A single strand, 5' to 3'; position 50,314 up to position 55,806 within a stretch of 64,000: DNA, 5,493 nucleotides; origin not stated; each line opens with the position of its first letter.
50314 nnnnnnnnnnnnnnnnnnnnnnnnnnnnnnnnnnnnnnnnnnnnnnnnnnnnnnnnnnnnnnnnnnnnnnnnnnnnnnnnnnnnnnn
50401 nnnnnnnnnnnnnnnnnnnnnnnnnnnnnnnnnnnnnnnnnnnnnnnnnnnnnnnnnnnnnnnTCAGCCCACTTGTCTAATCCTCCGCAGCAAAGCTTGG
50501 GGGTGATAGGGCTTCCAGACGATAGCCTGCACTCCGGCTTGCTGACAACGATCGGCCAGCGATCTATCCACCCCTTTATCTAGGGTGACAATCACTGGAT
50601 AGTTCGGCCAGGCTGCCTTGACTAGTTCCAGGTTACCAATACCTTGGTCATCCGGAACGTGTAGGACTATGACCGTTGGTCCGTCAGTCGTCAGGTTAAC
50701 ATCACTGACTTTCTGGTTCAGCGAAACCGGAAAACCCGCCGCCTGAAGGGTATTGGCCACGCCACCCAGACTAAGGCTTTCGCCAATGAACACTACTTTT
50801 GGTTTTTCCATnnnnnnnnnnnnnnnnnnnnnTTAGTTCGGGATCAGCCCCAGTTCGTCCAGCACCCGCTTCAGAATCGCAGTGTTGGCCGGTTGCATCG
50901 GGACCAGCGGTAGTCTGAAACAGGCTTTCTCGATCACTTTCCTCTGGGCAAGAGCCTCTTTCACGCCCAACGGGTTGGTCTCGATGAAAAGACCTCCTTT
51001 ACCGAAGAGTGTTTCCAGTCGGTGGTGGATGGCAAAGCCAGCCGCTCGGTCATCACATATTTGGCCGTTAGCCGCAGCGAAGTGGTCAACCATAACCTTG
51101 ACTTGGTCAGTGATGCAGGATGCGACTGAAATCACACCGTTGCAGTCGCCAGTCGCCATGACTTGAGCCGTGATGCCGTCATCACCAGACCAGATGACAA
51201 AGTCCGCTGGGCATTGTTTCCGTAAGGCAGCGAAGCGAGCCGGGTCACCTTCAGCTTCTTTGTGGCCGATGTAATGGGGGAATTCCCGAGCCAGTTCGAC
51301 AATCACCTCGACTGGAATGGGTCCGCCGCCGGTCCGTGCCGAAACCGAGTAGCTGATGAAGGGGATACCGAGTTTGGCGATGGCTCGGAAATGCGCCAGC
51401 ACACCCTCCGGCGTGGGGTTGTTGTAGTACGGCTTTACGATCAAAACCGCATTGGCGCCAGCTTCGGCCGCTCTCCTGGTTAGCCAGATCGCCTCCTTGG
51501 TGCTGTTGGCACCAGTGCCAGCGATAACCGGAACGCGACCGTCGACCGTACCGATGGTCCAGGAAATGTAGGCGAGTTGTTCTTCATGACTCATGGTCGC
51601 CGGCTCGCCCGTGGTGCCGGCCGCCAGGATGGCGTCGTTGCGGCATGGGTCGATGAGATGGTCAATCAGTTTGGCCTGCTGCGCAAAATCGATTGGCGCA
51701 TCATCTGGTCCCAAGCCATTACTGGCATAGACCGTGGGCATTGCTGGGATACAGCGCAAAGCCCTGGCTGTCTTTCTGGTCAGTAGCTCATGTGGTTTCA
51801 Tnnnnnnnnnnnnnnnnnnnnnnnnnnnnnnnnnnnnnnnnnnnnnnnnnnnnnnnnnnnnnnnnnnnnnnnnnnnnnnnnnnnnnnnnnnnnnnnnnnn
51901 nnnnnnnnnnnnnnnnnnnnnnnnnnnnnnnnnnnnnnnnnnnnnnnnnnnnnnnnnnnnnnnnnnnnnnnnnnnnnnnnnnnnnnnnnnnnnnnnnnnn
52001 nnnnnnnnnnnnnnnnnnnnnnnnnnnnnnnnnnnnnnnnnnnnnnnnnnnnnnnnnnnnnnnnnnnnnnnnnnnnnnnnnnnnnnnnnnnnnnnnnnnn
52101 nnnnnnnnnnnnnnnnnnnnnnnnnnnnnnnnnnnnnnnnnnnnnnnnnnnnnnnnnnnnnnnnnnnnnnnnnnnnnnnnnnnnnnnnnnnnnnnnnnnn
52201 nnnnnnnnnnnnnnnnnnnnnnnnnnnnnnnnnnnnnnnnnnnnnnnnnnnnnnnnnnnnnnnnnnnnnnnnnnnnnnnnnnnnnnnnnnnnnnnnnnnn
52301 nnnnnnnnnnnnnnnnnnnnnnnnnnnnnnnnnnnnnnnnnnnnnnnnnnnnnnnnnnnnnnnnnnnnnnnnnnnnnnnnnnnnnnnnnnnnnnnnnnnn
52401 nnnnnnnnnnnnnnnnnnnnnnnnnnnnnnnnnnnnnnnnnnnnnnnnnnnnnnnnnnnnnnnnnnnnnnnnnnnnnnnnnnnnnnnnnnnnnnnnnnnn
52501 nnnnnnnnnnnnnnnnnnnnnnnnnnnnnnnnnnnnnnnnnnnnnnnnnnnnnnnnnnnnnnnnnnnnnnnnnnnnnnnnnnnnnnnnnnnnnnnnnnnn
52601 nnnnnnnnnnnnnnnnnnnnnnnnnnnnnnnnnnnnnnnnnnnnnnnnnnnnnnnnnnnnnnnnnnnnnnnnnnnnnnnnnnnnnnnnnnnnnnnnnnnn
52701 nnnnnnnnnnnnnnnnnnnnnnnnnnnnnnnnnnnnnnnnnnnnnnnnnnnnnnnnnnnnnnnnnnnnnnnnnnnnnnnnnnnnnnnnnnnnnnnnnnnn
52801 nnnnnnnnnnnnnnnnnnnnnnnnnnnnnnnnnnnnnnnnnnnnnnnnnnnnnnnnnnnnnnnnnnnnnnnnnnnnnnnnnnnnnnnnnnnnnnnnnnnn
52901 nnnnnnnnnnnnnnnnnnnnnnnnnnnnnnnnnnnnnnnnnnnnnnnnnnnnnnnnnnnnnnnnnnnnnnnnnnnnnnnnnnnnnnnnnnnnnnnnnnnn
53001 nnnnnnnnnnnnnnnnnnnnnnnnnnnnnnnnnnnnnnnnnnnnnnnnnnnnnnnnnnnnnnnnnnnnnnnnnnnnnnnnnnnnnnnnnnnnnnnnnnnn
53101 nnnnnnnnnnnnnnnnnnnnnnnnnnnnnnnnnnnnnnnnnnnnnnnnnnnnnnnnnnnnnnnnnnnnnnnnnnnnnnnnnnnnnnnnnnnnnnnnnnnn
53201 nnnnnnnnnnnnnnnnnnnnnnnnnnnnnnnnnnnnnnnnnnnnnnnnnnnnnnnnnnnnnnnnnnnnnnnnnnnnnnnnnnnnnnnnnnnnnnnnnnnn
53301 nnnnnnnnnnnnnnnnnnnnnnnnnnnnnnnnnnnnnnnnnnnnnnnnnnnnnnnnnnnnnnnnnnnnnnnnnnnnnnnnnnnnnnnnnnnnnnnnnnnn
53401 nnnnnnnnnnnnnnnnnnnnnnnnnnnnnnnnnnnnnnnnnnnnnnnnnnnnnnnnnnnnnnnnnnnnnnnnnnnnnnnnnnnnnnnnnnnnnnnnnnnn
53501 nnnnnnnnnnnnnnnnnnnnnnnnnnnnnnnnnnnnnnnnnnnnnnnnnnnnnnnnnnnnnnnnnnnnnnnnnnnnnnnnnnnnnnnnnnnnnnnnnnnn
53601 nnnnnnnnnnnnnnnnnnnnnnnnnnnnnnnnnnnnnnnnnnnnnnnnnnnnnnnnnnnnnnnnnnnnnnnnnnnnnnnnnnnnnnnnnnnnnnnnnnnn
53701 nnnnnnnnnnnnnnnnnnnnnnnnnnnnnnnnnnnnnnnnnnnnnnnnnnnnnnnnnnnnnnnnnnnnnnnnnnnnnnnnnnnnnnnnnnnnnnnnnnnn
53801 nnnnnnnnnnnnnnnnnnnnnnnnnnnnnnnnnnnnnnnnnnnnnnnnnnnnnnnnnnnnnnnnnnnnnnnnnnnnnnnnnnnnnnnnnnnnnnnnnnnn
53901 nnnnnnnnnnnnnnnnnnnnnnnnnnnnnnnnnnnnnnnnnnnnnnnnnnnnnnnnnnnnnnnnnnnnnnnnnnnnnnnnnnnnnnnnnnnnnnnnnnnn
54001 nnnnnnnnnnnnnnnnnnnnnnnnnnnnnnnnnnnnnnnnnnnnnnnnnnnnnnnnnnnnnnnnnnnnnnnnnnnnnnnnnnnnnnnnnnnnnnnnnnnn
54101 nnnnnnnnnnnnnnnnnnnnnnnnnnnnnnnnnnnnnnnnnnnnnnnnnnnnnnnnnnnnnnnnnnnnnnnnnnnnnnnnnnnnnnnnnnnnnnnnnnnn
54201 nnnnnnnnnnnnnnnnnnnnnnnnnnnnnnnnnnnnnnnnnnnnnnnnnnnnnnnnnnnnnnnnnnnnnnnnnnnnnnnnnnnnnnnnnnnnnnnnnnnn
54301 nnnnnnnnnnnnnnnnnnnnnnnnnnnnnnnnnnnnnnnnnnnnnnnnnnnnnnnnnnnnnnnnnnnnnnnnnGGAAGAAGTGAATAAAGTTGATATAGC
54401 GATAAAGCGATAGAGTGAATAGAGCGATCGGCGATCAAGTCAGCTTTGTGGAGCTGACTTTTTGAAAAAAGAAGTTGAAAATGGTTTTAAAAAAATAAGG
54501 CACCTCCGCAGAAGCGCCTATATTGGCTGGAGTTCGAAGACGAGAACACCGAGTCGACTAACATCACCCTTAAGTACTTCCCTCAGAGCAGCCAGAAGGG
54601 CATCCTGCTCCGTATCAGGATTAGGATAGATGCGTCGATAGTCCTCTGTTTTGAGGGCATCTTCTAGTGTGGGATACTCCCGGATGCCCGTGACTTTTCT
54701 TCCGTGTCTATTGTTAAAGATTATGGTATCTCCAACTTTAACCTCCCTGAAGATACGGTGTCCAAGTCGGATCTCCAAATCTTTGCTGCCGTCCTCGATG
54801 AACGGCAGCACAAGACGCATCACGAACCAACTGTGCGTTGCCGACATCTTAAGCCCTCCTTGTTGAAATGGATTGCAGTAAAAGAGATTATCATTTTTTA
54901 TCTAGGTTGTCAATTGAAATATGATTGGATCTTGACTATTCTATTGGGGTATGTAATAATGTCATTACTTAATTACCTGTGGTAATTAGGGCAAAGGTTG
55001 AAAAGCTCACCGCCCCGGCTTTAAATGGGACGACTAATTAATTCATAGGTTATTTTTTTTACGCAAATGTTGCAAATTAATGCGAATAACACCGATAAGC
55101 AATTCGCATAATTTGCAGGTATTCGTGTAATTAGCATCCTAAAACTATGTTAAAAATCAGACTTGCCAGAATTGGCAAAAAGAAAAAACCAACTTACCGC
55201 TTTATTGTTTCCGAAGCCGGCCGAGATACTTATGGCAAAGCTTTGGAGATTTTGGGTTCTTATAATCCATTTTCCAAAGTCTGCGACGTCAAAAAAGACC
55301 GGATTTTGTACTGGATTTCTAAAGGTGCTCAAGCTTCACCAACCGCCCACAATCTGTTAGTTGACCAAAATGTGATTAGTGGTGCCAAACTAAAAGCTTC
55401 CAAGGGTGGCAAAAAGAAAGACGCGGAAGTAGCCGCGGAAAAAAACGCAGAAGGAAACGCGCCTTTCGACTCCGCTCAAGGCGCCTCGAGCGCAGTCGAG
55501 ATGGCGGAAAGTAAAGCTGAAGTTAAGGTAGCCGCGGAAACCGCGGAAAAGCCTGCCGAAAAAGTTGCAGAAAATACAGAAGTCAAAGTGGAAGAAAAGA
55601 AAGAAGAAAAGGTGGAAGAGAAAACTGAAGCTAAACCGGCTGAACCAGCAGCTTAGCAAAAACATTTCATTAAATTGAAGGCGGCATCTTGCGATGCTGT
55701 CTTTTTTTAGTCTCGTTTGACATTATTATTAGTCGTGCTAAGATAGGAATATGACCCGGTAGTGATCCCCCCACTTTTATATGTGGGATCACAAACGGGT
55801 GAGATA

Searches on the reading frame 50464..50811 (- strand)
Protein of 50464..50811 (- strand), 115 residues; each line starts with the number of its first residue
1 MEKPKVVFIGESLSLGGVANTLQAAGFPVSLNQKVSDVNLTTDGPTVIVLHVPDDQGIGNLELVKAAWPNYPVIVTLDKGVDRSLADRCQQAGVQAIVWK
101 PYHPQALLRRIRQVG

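Call 51: search_protein_families(library=ncbifam, proteins=[window:50464-50811:-], max_evalue=0.01)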
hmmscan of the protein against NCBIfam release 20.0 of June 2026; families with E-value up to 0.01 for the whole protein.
window:50464-50811:- (115 aa): 2 families
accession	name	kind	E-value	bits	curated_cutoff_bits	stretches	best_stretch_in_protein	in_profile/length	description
NF006900.1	PRK09390.1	equivalog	0.0033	17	255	1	20-113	22-118/203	response regulator FixJ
NF045914.1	RespRegNblR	equivalog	0.0095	15.5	300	0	3-112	6-119/228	response regulator transcription factor NblR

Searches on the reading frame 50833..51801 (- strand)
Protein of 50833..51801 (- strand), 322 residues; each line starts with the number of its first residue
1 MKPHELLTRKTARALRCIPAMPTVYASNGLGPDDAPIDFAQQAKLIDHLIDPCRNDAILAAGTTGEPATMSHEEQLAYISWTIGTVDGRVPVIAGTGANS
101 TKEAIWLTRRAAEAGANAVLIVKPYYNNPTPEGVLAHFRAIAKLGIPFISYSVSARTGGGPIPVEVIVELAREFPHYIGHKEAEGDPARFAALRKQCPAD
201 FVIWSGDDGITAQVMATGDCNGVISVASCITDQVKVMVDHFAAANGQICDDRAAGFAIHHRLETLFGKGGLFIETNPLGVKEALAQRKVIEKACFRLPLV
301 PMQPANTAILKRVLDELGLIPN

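Call 51: search_protein_families(library=ncbifam, proteins=[window:50833-51801:-], max_evalue=0.01)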
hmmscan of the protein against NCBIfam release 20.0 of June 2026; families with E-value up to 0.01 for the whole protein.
window:50833-51801:- (322 aa): 7 families
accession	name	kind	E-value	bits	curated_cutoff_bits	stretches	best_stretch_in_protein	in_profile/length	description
TIGR00674.1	dapA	equivalog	5.6e-69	232.2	206.15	1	34-316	13-285/286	4-hydroxy-tetrahydrodipicolinate synthase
TIGR02313.1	HpaI-NOT-DapA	exception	5.2e-45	153.5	396.7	1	19-321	6-293/294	2,4-dihydroxyhept-2-ene-1,7-dioic acid aldolase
NF003164.0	PRK04147.1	equivalog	5.2e-21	75.2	281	1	36-316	20-289/294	N-acetylneuraminate lyase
NF002958.0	PRK03620.1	subfamily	2.4e-20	72.6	278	1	43-206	34-191/307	5-dehydro-4-deoxyglucarate dehydratase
TIGR03249.1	KdgD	equivalog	2.8e-17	62.8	373.95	1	37-241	26-224/299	5-dehydro-4-deoxyglucarate dehydratase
TIGR00683.1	nanA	equivalog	4e-17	62.5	382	1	34-304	15-275/293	N-acetylneuraminate lyase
NF040954.1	Arch_KDGaldase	equivalog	3.1e-09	36.6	390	1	37-252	17-222/288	bifunctional 2-dehydro-3-deoxy-phosphogluconate/2-dehydro-3-deoxy-6-phosphogalactonate aldolase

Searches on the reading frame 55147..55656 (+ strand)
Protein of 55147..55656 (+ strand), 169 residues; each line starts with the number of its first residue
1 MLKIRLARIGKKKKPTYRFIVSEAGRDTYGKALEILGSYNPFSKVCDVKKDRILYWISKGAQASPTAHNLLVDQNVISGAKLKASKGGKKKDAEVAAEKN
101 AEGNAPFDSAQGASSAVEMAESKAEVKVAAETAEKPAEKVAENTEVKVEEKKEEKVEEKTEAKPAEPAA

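Call 9: search_protein_families(library=pfam, proteins=[window:55147-55656:+])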
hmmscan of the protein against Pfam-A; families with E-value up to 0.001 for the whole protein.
window:55147-55656:+ (169 aa): 1 family
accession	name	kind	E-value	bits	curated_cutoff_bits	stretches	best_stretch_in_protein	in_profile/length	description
PF00886.24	Ribosomal_S16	-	3.1e-15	56.3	27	1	8-64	1-62/62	Ribosomal protein S16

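Call 16: find_encoding_contigs(protein=window:55147-55656:+, flank=6000, max_places=10)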
Protein window:55147-55656:+ (169 aa): 1 contig read that carries it; 1 place shown.
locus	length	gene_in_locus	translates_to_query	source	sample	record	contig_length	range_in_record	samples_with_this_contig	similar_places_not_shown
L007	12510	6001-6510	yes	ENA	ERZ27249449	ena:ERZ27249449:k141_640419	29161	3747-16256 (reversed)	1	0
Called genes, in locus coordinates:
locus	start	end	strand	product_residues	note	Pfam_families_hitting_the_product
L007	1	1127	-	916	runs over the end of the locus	PF02739:5_3_exonuc_N, PF01367:5_3_exonuc, PF01612:DNA_pol_A_exo1, PF22619:DNA_polI_exo1, PF00476:DNA_pol_A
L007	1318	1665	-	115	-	-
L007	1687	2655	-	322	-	PF00701:DHDPS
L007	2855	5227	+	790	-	PF13175:AAA_15 (faint), PF13476:AAA_23 (faint), PF02463:SMC_N, PF13304:AAA_21 (weak)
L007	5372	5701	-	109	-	-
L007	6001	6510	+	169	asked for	PF00886:Ribosomal_S16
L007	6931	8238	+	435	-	PF00389:2-Hacid_dh, PF02826:2-Hacid_dh_C, PF22629:ACT_AHAS_ss (weak)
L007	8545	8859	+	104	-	PF13083:KH_KhpA-B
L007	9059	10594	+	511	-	-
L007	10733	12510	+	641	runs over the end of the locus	-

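Call 18: find_homologous_proteins(query=window:55147-55656:+, max_evalue=1e-10)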
Query window:55147-55656:+ (169 aa): 699 proteins with E <= 1e-10 among 1200 candidates; the best 120 are listed.
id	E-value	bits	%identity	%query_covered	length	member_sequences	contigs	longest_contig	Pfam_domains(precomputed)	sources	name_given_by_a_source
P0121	1.7e-97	341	100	100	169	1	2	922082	PF00886.25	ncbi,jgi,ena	ncbi:MAG: 30S ribosomal protein S16 [Patescibacteria group bacterium]|jgi:small subunit ribosomal pr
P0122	1.6e-53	199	91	47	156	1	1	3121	PF00886.25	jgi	jgi:small subunit ribosomal protein S16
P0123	4.5e-53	197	74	89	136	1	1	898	PF00886.25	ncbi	-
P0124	3.2e-52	194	64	89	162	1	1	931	PF00886.25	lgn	-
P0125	3.9e-52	194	71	100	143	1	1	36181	PF00886.25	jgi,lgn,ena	-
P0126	8.5e-47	177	60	86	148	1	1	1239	PF00886.25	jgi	-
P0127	2.1e-46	176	63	91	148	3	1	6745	PF00886.25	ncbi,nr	ncbi:MAG TPA: 30S ribosomal protein S16 [Patescibacteria group bacterium]|nr:30S ribosomal protein S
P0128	2.1e-46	176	83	56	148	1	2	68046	PF00886.25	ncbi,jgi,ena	ncbi:MAG: 30S ribosomal protein S16 [Patescibacteria group bacterium]|jgi:small subunit ribosomal pr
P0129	8.9e-46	174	82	53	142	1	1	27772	PF00886.25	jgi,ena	-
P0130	1.3e-45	173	65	85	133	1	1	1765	PF00886.25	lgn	-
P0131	2.9e-45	172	63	80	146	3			PF00886.25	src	-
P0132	2.0e-44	169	59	100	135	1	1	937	PF00886.25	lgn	-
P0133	2.3e-44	169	62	82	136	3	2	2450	PF00886.25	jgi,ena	jgi:small subunit ribosomal protein S16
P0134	2.7e-44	169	70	67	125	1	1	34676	PF00886.25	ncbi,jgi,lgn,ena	ncbi:MAG: 30S ribosomal protein S16 [Patescibacteria group bacterium]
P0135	3.6e-44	168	81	57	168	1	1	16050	PF00886.25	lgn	-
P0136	6.4e-44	167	78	47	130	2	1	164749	PF00886.25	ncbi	-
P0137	7.1e-44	167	59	90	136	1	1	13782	PF00886.25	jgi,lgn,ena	-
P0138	1.2e-43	167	60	93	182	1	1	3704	PF00886.25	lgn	-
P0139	1.7e-43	166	84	50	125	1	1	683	PF00886.25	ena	-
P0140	2.0e-43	166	77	57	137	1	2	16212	PF00886.25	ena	-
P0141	2.5e-43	166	81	56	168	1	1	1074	PF00886.25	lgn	-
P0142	4.7e-43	165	76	58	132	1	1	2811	PF00886.25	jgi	jgi:small subunit ribosomal protein S16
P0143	7.1e-43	164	63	87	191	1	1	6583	PF00886.25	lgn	-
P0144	8.7e-43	164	75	50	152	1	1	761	PF00886.25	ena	-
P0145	1.0e-42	164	78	47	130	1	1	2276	PF00886.25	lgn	-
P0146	1.7e-42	163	83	46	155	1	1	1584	PF00886.25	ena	-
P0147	2.1e-42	163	84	47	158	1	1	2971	PF00886.25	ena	-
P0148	2.1e-42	163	77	57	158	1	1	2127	PF00886.25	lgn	-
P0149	2.4e-42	162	77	53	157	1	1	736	PF00886.25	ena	-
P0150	3.4e-42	162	85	47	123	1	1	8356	PF00886.25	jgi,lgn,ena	-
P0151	4.2e-42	162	57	96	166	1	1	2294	PF00886.25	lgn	-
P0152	4.3e-42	162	81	46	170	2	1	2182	PF00886.25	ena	-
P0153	5.2e-42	161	75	50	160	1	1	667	PF00886.25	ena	-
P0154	6.3e-42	161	70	49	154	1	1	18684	PF00886.25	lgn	-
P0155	6.9e-42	161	74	54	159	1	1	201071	PF00886.25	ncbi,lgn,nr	ncbi:MAG: 30S ribosomal protein S16 [Patescibacteria group bacterium]|nr:30S ribosomal protein S16 [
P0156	8.3e-42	161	79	50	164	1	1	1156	PF00886.25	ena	-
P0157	9.7e-42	160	56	76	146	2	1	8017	PF00886.25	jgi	-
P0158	1.0e-41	160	59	86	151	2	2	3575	PF00886.25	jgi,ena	-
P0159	1.2e-41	160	83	54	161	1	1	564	PF00886.25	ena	-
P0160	1.2e-41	160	61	82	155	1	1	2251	PF00886.25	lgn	-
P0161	1.4e-41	160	76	49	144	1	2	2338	PF00886.25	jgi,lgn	-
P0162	1.4e-41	160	77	57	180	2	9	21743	PF00886.25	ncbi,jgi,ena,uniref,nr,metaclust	ncbi:MAG: 30S ribosomal protein S16 [Candidatus Buchananbacteria bacterium RIFCSPLOWO2_01_FULL_45_31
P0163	1.5e-41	160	76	57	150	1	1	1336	PF00886.25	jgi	jgi:small subunit ribosomal protein S16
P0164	1.5e-41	160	56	96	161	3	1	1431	PF00886.25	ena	-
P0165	2.8e-41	159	80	50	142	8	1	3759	PF00886.25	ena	-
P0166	3.9e-41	158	54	84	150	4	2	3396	PF00886.25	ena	-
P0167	4.7e-41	158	62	81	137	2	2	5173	PF00886.25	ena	-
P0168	4.9e-41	158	65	74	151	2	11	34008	PF00886.25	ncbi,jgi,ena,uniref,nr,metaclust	ncbi:MAG: 30S ribosomal protein S16 [Candidatus Buchananbacteria bacterium RIFCSPLOWO2_01_FULL_46_12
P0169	5.5e-41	158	58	84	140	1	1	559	PF00886.25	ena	-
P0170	7.0e-41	158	82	53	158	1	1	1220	PF00886.25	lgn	-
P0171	7.9e-41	157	82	50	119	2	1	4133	PF00886.25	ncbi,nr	ncbi:TPA: 30S ribosomal protein S16, partial [Patescibacteria group bacterium]|nr:30S ribosomal prot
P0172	1.5e-40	157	58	90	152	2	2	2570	PF00886.25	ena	-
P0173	1.6e-40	156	80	50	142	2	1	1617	PF00886.25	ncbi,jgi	-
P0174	2.5e-40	156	61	83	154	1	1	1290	PF00886.25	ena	-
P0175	3.4e-40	155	79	50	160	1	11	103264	PF00886.25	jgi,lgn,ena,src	-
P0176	3.8e-40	155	76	51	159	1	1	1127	PF00886.25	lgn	-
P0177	4.4e-40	155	79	51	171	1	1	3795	PF00886.25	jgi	jgi:small subunit ribosomal protein S16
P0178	4.9e-40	155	78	47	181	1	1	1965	PF00886.25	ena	-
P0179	5.6e-40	155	78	49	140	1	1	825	PF00886.25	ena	-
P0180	5.8e-40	155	74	56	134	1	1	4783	PF00886.25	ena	-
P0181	7.0e-40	154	57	84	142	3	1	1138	PF00886.25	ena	-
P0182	7.7e-40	154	52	98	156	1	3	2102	PF00886.25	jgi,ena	-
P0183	7.7e-40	154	78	54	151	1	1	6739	PF00886.25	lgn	-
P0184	9.9e-40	154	80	53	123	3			PF00886.25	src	-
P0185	1.2e-39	154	78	47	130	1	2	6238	PF00886.25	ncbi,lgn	-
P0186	2.5e-39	153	78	47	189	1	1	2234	PF00886.25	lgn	-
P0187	3.2e-39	152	77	47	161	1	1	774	PF00886.25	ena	-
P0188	4.1e-39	152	77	57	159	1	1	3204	PF00886.25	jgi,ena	jgi:small subunit ribosomal protein S16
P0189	6.8e-39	151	76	47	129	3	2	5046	PF00886.25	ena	-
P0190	7.9e-39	151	80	47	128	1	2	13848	PF00886.25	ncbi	-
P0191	1.7e-38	150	74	50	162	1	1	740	PF00886.25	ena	-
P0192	1.8e-38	150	76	51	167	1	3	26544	PF00886.25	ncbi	-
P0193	2.1e-38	150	77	50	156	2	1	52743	PF00886.25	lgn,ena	-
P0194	2.3e-38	149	60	90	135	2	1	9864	PF00886.25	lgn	-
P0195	2.4e-38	149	55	91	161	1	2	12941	PF00886.25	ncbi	-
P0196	3.1e-38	149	82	46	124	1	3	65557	PF00886.25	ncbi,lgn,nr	ncbi:MAG: 30S ribosomal protein S16 [Candidatus Buchananbacteria bacterium]|nr:30S ribosomal protein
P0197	3.9e-38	149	56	94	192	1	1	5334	PF00886.25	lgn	-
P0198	4.1e-38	149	71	46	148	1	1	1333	PF00886.25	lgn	-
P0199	5.1e-38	148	72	57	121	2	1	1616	PF00886.25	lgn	-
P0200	5.1e-38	148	78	54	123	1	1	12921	PF00886.25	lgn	-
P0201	8.3e-38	148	72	53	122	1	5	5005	PF00886.25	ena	-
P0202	1.1e-37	147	75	50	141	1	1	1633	PF00886.25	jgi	-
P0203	2.5e-37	146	59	89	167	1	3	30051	PF00886.25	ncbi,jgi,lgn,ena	-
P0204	2.6e-37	146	68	47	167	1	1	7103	PF00886.25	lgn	-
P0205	4.5e-37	145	72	53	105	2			PF00886.25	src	-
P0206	5.4e-37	145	69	56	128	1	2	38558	PF00886.25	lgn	-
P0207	6.5e-37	145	78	47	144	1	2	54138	PF00886.25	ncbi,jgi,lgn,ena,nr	ncbi:MAG: 30S ribosomal protein S16 [Patescibacteria group bacterium]|jgi:small subunit ribosomal pr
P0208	6.5e-37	145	70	58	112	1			PF00886.25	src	-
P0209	6.6e-37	145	54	91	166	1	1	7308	PF00886.25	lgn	-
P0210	7.5e-37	145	68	51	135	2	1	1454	PF00886.25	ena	-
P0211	1.3e-36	144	77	47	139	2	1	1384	PF00886.25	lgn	-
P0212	1.7e-36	143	77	46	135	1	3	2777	PF00886.25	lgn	-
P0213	1.9e-36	143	69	60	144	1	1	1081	PF00886.25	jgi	-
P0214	3.0e-36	143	76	50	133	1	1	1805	PF00886.25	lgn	-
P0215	3.2e-36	142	73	54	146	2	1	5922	PF00886.25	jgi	-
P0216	3.9e-36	142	73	50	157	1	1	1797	PF00886.25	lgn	-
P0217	7.3e-36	141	74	46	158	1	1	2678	PF00886.25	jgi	-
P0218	9.5e-36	141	66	60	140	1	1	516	PF00886.25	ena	-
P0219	1.0e-35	141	43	96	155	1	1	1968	PF00886.25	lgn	-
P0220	1.1e-35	141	78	47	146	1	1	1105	PF00886.25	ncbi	-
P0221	1.6e-35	140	75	47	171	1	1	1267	PF00886.25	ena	-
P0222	2.7e-35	140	75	50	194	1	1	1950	PF00886.25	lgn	-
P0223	2.8e-35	139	67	47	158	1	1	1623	PF00886.25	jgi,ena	-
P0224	5.1e-35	139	81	46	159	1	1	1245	PF00886.25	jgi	-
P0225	5.6e-35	138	66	58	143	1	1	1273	PF00886.25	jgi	jgi:small subunit ribosomal protein S16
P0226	7.7e-35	138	73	50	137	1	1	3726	PF00886.25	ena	-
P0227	1.4e-34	137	80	44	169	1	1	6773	PF00886.25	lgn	-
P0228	3.0e-34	136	75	50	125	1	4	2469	PF00886.25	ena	-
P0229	3.6e-34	136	52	99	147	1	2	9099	PF00886.25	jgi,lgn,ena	-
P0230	3.7e-34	136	65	56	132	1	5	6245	PF00886.25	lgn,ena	-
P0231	4.4e-34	136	64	61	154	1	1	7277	PF00886.25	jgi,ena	-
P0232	4.5e-34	136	65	56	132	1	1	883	PF00886.25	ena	-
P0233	5.4e-34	135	64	56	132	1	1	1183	PF00886.25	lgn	-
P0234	2.2e-33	133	76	53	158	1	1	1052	PF00886.25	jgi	jgi:small subunit ribosomal protein S16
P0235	3.0e-33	133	66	53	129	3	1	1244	PF00886.25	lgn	-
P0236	3.1e-33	133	65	56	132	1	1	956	PF00886.25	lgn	-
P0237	3.7e-33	133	72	51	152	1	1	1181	PF00886.25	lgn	-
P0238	3.8e-33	133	65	56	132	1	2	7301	PF00886.25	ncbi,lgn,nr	ncbi:MAG: 30S ribosomal protein S16 [Candidatus Magasanikbacteria bacterium]|nr:30S ribosomal protei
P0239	5.5e-33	132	65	56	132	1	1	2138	PF00886.25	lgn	-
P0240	6.7e-33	132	67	52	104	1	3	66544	PF00886.25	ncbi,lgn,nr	ncbi:MAG: 30S ribosomal protein S16 [Patescibacteria group bacterium]|nr:30S ribosomal protein S16 [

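Call 58: find_encoding_contigs(protein=P0122, flank=4000, max_places=4)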
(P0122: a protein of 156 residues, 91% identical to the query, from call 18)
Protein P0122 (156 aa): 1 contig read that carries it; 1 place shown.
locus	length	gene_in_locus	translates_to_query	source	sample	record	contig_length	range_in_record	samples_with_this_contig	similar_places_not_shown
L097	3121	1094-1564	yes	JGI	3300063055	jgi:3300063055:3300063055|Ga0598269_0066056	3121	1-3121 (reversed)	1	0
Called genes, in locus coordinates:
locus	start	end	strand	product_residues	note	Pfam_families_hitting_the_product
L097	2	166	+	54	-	?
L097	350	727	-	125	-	-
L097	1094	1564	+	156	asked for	PF00886:Ribosomal_S16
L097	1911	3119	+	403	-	?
